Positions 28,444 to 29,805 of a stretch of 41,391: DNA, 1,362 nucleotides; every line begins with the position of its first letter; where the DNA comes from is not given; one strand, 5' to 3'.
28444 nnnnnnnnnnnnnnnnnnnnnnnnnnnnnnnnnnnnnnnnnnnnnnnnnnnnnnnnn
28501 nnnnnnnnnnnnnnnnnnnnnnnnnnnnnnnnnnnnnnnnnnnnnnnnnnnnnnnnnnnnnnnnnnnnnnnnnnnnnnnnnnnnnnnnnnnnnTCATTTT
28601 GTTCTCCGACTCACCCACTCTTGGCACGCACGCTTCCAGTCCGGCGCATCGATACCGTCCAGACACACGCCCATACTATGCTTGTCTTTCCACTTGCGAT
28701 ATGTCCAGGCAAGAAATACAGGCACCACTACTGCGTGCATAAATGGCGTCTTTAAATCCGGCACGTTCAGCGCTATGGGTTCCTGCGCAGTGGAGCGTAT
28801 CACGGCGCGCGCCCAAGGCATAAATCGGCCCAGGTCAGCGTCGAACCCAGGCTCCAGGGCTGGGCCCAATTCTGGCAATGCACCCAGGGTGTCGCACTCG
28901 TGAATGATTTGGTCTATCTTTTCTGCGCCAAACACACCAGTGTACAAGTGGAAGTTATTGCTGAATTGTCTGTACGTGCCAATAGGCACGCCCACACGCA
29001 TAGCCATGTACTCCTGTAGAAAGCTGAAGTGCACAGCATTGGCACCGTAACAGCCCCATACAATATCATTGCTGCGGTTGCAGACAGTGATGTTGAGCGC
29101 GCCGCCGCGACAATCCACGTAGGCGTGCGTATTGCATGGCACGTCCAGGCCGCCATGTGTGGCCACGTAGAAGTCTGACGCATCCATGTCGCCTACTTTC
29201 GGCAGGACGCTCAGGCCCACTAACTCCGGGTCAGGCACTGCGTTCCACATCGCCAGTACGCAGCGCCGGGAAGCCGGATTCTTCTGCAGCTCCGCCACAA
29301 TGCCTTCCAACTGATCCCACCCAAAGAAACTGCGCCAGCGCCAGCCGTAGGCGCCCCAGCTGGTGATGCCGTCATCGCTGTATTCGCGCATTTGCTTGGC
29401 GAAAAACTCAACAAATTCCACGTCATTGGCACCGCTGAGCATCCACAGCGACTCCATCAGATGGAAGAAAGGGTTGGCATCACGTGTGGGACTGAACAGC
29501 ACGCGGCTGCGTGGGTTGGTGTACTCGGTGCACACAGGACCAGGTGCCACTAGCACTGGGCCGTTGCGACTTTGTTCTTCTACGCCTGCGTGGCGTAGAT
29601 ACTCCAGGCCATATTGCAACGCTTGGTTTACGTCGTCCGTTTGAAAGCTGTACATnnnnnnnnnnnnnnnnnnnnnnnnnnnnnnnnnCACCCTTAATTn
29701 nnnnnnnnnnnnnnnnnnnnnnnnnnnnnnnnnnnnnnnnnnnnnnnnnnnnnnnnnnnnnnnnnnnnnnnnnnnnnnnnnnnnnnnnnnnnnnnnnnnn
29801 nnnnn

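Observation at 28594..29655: Divergent ThyA-family enzyme (PCN instead of PCH, C-terminal extension); likely dUMP hydroxymethylase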

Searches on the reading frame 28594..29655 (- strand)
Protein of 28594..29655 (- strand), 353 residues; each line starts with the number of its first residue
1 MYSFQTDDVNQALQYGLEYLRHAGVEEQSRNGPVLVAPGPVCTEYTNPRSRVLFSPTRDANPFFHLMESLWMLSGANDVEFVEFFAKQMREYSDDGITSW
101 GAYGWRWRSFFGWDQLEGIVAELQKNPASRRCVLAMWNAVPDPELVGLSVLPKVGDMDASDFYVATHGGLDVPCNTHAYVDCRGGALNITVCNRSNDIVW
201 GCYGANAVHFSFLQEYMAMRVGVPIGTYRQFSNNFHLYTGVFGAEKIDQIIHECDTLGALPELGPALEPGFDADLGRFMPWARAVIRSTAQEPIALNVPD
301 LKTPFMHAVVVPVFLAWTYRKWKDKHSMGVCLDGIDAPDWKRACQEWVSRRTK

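Call 3: search_protein_families(library=pfam, proteins=[window:28594-29655:-], max_evalue=0.01)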
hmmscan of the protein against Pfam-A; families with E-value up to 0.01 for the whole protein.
window:28594-29655:- (353 aa): 1 family
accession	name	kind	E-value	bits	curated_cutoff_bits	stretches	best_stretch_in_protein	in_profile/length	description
PF00303.24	Thymidylat_synt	-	2.7e-13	50.1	24.3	1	66-240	56-213/266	Thymidylate synthase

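Call 4: search_protein_families(library=phrogs, proteins=[window:28594-29655:-], max_evalue=0.001)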
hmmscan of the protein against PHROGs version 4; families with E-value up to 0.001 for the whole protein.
window:28594-29655:- (353 aa): 4 families
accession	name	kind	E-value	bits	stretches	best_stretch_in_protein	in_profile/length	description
phrog_5131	-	DNA, RNA and nucleotide metabolism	4.9e-105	352.7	1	1-352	1-339/357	thymidylate synthase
phrog_3676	-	DNA, RNA and nucleotide metabolism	5.1e-43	148.6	1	20-249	24-238/351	thymidylate synthase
phrog_160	-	DNA, RNA and nucleotide metabolism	2e-24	87.1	1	57-239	81-254/335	thymidylate synthase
phrog_5682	-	DNA, RNA and nucleotide metabolism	4.1e-08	33.8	0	172-241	85-154/209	thymidylate synthase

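Call 5: search_solved_structures(query=window:28594-29655:-, max_evalue=1, show_alignments=3)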
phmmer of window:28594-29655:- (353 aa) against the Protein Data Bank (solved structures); distinct sequences matched with E-value up to 1: 104 (the best 60 are shown).
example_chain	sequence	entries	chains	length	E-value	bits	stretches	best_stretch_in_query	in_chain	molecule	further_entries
5b6d_A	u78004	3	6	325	7.4e-18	68.1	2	47-137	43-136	CMP 5-hydroxymethylase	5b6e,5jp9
5jnh_A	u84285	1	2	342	9e-18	67.8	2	47-137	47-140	CMP 5-hydroxymethylase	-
6auj_A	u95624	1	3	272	2.4e-08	36.8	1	66-145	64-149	Thymidylate synthase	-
4h0r_A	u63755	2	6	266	2.7e-05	26.8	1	66-139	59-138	Thymidylate synthase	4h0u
4dq1_A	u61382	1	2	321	0.00011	24.8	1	100-140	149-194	Thymidylate synthase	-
3ix6_A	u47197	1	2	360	0.00012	24.6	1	66-148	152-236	Thymidylate synthase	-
1bko_A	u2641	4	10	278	0.00014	24.4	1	71-152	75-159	THYMIDYLATE SYNTHASE A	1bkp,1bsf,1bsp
1b02_A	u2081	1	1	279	0.00014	24.4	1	71-152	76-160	PROTEIN (THYMIDYLATE SYNTHASE)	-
1tda_A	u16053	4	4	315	0.00017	24.1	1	91-143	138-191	THYMIDYLATE SYNTHASE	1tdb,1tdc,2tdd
1bp0_A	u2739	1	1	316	0.00017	24.1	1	91-143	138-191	PROTEIN (THYMIDYLATE SYNTHASE)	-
1lca_A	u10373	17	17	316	0.00017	24.1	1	91-143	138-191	THYMIDYLATE SYNTHASE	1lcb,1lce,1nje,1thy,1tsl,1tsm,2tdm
1vza_A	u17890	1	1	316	0.00019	23.9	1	92-143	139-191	THYMIDYLATE SYNTHASE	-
1vzb_A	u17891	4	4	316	0.0002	23.9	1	92-143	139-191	THYMIDYLATE SYNTHASE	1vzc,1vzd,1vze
3uwl_A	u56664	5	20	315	0.0002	23.9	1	99-144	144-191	Thymidylate synthase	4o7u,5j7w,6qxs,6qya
1jmf_A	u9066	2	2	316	0.00026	23.5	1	91-143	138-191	THYMIDYLATE SYNTHASE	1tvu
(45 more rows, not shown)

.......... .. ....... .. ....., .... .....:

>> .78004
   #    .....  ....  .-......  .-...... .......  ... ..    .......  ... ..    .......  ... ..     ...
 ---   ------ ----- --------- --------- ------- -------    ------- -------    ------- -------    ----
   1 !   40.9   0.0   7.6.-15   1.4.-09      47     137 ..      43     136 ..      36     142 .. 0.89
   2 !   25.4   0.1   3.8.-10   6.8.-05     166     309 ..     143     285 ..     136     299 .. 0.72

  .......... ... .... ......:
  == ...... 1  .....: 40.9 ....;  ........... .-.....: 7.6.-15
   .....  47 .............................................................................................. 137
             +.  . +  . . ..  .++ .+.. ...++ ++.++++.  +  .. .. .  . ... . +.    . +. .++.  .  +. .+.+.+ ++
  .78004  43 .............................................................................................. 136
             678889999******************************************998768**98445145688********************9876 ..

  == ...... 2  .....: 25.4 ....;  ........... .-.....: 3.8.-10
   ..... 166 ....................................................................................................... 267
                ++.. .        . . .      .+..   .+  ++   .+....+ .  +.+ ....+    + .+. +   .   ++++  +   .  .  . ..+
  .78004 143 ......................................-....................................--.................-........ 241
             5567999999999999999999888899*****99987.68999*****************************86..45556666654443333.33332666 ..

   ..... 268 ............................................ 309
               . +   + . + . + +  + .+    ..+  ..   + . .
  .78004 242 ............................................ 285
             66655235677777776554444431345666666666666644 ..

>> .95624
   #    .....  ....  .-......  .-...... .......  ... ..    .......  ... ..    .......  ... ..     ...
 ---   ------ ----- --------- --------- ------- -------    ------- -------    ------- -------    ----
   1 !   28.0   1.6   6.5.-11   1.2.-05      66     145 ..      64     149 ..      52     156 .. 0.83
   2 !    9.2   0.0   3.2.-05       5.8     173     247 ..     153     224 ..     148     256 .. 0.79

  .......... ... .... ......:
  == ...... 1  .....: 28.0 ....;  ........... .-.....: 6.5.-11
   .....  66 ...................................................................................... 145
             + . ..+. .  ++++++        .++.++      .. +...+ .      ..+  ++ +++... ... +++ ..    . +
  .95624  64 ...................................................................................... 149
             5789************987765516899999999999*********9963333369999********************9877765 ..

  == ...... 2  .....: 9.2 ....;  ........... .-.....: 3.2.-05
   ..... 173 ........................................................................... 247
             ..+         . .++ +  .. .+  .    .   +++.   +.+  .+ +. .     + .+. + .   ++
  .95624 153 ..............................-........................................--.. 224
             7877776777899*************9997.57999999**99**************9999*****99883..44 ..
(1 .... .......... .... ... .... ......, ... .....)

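Call 7: search_dna_similar(query=window:28594-29655:-, collection=phages, mode=protein, max_rows=40, max_evalue=0.001)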
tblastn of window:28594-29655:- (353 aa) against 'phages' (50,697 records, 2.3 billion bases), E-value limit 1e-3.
Records with a match: 906; places in all: 907; records where one place covers at least 80% of the query: 163.
Best place of each record, by identity: <60% 906.
By first word of the organism name: Salmonella 168; Bacillus 118; Pseudomonas 86; Vibrio 66; Klebsiella 46; Arthrobacter 34; Escherichia 32; Xanthomonas 27; Enterobacter 26; Achromobacter 21; and 54 more.
By host as written in the record: - 139; Pseudomonas aeruginosa 32; Arthrobacter sp. ATCC 21022 29; Salmonella enterica 28; Bacillus subtilis 25; Pseudomonas aeruginosa PAO1 24; Salmonella enterica subsp. enterica serovar Enteritidis PT1 21; Klebsiella pneumoniae 19; and 262 more.
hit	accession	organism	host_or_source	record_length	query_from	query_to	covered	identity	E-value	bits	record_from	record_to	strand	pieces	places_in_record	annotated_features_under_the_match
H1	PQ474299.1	Pseudomonas phage BL8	Pseudomonas aeruginosa PA14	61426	1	351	99%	42.9%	1e-70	244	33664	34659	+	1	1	hypothetical protein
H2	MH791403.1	Pseudomonas phage PaTs-2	Pseudomonas aeruginosa PAO1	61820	1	351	99%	42.9%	1e-70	244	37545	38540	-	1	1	thymidylate synthase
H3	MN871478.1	Pseudomonas phage PaSt-2_45_61k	Pseudomonas aeruginosa PAO1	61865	1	351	99%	42.9%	1e-70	244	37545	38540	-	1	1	record has no annotation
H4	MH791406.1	Pseudomonas phage PaSz-4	Pseudomonas aeruginosa PAO1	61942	1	351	99%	42.9%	1e-70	244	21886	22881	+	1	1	hypothetical protein (x2)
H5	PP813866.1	Pseudomonas phage vB_PaeS_FBPa53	Pseudomonas sp.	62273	1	351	99%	42.9%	1e-70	244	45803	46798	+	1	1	thymidylate synthase | hypothetical protein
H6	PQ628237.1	Pseudomonas phage vanta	Pseudomonas aeruginosa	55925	1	351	99%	42.9%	1e-70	244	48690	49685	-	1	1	thymidylate synthase | hypothetical protein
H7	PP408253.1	Pseudomonas phage vB_Pa-PAC6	Pseudomonas aeruginosa PA14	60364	1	351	99%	42.9%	1e-70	244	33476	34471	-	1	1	thymidylate synthase | hypothetical protein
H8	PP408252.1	Pseudomonas phage vB_Pa-PAC5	Pseudomonas aeruginosa PAO1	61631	1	351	99%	42.9%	1e-70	244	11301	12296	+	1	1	thymidylate synthase | hypothetical protein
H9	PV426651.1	Pseudomonas phage vB_Pa-PAC9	Pseudomonas aeruginosa PAO1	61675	1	351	99%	42.9%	1e-70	244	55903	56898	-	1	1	thymidylate synthase | hypothetical protein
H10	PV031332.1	Pseudomonas phage Lydia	Pseudomonas aeruginosa PAO1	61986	1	351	99%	42.9%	1e-70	244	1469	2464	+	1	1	deoxyuridylate hydroxymethyltransferase | hypothetical protein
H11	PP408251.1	Pseudomonas phage vB_Pa-PAC4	Pseudomonas aeruginosa PAO1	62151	1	351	99%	42.9%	1e-70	244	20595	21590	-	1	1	thymidylate synthase | hypothetical protein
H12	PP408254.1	Pseudomonas phage vB_Pa-PAC7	Pseudomonas aeruginosa PA14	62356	1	351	99%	42.9%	1e-70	244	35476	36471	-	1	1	thymidylate synthase | hypothetical protein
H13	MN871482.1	Pseudomonas virus PaSz-6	Pseudomonas aeruginosa PAO1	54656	1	351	99%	42.9%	2e-70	244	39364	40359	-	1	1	record has no annotation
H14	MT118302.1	Pseudomonas phage Epa38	Pseudomonas sp.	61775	1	351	99%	42.9%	2e-70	244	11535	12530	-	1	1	putative dTMP thymidylate synthase | hypothetical protein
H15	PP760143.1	Pseudomonas phage vB_Pae_HLL23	Pseudomonas aeruginosa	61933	1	351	99%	42.9%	2e-70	244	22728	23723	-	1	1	thymidylate synthase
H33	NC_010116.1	Pseudomonas virus Yua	Pseudomonas aeruginosa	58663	1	351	99%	42.7%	3e-70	243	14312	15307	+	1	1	gp17: thymidylate synthase | gp16: hypothetical protein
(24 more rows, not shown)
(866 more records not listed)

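Call 15: find_homologous_proteins(query=window:28597-29655:-, max_evalue=0.00001)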
Query window:28597-29655:- (353 aa): 6024 proteins with E <= 0.00001 among 7602 candidates; the best 120 are listed.
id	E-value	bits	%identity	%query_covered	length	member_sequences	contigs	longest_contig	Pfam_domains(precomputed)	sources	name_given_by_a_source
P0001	7.2e-251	850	100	100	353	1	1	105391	PF00303.25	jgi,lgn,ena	-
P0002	5.8e-173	593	68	100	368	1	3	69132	PF00303.25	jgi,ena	jgi:thymidylate synthase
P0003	1.3e-168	579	68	100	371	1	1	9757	PF00303.25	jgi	jgi:thymidylate synthase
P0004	4.1e-167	574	67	100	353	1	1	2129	PF00303.25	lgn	-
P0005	1.1e-158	547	66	99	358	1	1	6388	PF00303.25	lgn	-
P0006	1.0e-154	533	65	100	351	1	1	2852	PF00303.25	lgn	-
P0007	3.4e-150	519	62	100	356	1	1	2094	PF00303.25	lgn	-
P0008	1.3e-147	510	65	100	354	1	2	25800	PF00303.25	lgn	-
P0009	2.0e-146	506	61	100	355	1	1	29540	PF00303.25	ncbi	-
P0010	2.1e-146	506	61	100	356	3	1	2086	PF00303.25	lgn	-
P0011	4.5e-145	502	61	100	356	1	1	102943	PF00303.25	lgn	-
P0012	2.1e-144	499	64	100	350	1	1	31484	PF00303.25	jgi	jgi:hypothetical protein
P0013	5.2e-144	498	61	99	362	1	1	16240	PF00303.25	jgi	jgi:thymidylate synthase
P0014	1.2e-142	494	60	100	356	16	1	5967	PF00303.25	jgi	jgi:hypothetical protein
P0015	2.5e-142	493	60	100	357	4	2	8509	PF00303.25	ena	-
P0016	3.0e-142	492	60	100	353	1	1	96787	PF00303.25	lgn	-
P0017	5.3e-142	492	61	100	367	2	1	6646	PF00303.25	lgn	-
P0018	1.4e-141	490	61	99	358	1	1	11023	PF00303.25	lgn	-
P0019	2.0e-141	490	60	99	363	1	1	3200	PF00303.25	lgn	-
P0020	2.5e-141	489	59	100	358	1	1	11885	PF00303.25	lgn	-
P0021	6.9e-141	488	61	100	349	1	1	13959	PF00303.25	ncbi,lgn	-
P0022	1.1e-140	487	61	100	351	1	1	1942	PF00303.25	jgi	jgi:thymidylate synthase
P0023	5.0e-140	485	60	99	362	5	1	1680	PF00303.25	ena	-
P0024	5.1e-140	485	60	100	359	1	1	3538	PF00303.25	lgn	-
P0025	7.9e-140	484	60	100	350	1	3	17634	PF00303.25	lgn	-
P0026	8.6e-140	484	61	100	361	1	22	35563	PF00303.25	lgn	-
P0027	1.2e-139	484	60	100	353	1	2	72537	PF00303.25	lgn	-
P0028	1.4e-139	484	60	100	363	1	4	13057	PF00303.25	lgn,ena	-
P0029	3.6e-139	482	58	100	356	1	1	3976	PF00303.25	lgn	-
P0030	4.4e-139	482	60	99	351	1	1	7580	PF00303.25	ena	-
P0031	6.7e-139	481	60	100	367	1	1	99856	PF00303.25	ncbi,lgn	-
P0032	7.6e-139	481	60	100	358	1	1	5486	PF00303.25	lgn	-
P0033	8.5e-139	481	60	99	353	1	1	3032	PF00303.25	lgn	-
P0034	2.2e-138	480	59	100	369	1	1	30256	PF00303.25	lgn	-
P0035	5.2e-138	478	59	100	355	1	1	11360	PF00303.25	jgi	jgi:thymidylate synthase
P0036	6.0e-138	478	58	100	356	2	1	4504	PF00303.25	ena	-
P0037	6.6e-138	478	58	100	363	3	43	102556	PF00303.25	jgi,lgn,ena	-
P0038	9.5e-138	478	59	99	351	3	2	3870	PF00303.25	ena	-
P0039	6.5e-137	475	56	100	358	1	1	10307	PF00303.25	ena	-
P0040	1.2e-136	474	58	100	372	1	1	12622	PF00303.25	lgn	-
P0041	2.4e-136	473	59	100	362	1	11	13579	PF00303.25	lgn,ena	-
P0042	3.1e-136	473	59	100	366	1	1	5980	PF00303.25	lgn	-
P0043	3.5e-136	472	59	100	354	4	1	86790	PF00303.25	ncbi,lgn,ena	-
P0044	8.0e-136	471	59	100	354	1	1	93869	PF00303.25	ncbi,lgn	-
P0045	8.9e-136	471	60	100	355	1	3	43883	PF00303.25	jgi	jgi:hypothetical protein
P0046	5.0e-135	469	59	100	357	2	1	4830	PF00303.25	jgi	jgi:hypothetical protein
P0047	5.2e-135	469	59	100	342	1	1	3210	PF00303.25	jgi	jgi:thymidylate synthase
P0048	6.0e-135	468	58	100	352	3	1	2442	PF00303.25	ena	-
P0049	8.7e-135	468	58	100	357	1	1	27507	PF00303.25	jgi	jgi:Thymidylate synthase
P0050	3.3e-134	466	57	100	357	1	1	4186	PF00303.25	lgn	-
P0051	8.1e-134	465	58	100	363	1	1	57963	PF00303.25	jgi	jgi:Thymidylate synthase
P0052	1.9e-133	463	58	100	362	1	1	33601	PF00303.25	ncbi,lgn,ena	-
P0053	2.2e-132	460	58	99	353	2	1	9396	PF00303.25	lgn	-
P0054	7.5e-132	458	59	100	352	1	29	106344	PF00303.25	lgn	-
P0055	2.1e-131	457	57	100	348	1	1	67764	PF00303.25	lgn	-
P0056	2.8e-131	456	58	100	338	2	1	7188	PF00303.25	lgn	-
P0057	4.5e-131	456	56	100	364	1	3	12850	PF00303.25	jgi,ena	-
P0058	5.9e-131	455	58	100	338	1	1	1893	PF00303.25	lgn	-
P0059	1.7e-130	454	57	99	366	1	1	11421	PF00303.25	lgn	-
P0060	4.5e-130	452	56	100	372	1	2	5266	PF00303.25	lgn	-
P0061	8.1e-130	451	57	100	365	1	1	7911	PF00303.25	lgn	-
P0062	1.0e-129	451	58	100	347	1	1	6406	PF00303.25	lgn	-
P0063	1.0e-129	451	57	100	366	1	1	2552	PF00303.25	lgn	-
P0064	1.4e-129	451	58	100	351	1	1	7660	PF00303.25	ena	-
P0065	1.9e-129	450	57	100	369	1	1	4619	PF00303.25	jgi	jgi:hypothetical protein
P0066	2.2e-129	450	59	100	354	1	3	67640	PF00303.25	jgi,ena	-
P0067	3.3e-129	449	56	100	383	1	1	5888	PF00303.25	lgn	-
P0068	1.0e-127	445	55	100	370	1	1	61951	PF00303.25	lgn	-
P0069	3.3e-127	443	55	100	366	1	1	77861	PF00303.25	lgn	-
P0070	7.8e-127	442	56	99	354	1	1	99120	PF00303.25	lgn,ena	-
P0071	5.4e-126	439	56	100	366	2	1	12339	PF00303.25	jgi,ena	jgi:hypothetical protein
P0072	7.0e-125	435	56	99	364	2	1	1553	PF00303.25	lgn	-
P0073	1.3e-124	434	55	100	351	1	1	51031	PF00303.25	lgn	-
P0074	3.0e-124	433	54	100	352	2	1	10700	PF00303.25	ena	-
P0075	1.4e-122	428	55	99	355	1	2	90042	PF00303.25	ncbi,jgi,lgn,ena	-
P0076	1.7e-122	427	55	100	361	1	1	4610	PF00303.25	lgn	-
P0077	3.3e-122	426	56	100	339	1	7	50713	PF00303.25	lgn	-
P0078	5.1e-122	426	54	99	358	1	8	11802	PF00303.25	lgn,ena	-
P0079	6.4e-119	416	52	100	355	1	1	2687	PF00303.25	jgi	jgi:hypothetical protein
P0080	1.8e-117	411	63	80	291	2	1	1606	PF00303.25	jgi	jgi:hypothetical protein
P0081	1.0e-116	408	54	100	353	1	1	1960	PF00303.25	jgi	-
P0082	3.3e-116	407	55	99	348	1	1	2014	PF00303.25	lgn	-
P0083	7.3e-114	399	54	100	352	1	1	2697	PF00303.25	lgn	-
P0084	7.1e-112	392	62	81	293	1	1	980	PF00303.25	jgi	jgi:hypothetical protein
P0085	7.7e-112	392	51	100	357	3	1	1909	PF00303.25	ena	-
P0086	8.8e-112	392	59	81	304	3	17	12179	PF00303.25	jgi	jgi:hypothetical protein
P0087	1.8e-111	391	53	100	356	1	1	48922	PF00303.25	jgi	jgi:hypothetical protein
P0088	6.8e-110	386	52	93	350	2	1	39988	PF00303.25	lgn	-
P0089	1.4e-109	385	53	100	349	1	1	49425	PF00303.25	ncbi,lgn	-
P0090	1.2e-108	382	53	97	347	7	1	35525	PF00303.25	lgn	-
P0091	1.2e-107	379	51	97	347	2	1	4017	PF00303.25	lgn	-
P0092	1.1e-106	375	51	99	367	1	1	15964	PF00303.25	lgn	-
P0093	5.3e-106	373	51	99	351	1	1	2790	PF00303.25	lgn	-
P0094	3.6e-105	370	50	99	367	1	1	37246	PF00303.25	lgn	-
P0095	5.1e-105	370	51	100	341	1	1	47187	PF00303.25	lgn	-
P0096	5.6e-105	370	51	99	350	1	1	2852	PF00303.25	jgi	jgi:hypothetical protein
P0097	7.8e-105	369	51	100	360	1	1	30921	PF00303.25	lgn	-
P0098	8.1e-105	369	51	99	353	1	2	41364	PF00303.25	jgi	jgi:hypothetical protein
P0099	9.1e-105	369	52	99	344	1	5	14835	PF00303.25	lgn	-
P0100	1.4e-104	368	50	100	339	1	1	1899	PF00303.25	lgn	-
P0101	2.7e-104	367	50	100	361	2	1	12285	PF00303.25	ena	-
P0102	5.0e-104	367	50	100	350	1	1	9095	PF00303.25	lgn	-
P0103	6.2e-104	366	50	99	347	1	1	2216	PF00303.25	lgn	-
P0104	2.3e-103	364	51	99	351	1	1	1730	PF00303.25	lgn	-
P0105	3.0e-103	364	50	98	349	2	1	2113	PF00303.25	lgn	-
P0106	3.4e-103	364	51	99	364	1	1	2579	PF00303.25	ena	-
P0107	1.0e-102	362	50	97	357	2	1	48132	PF00303.25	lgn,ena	-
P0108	1.9e-102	361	48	100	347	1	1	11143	PF00303.25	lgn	-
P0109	3.5e-102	361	50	100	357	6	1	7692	PF00303.25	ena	-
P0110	4.6e-102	360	49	100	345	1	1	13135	PF00303.25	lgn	-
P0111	5.1e-102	360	56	81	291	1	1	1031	PF00303.25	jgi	jgi:thymidylate synthase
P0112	7.3e-102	359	49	100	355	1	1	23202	PF00303.25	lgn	-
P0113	2.7e-101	358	49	100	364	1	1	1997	PF00303.25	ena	-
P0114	3.6e-101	357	49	99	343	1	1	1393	PF00303.25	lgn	-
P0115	4.4e-101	357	50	100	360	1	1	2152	PF00303.25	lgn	-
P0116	7.2e-101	356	49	99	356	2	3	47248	PF00303.25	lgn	-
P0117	8.8e-101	356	55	80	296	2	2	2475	PF00303.25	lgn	-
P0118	1.8e-100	355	50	100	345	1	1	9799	PF00303.25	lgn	-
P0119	3.2e-100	354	50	99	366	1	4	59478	PF00303.25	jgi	jgi:hypothetical protein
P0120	3.6e-100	354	49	100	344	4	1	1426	PF00303.25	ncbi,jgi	-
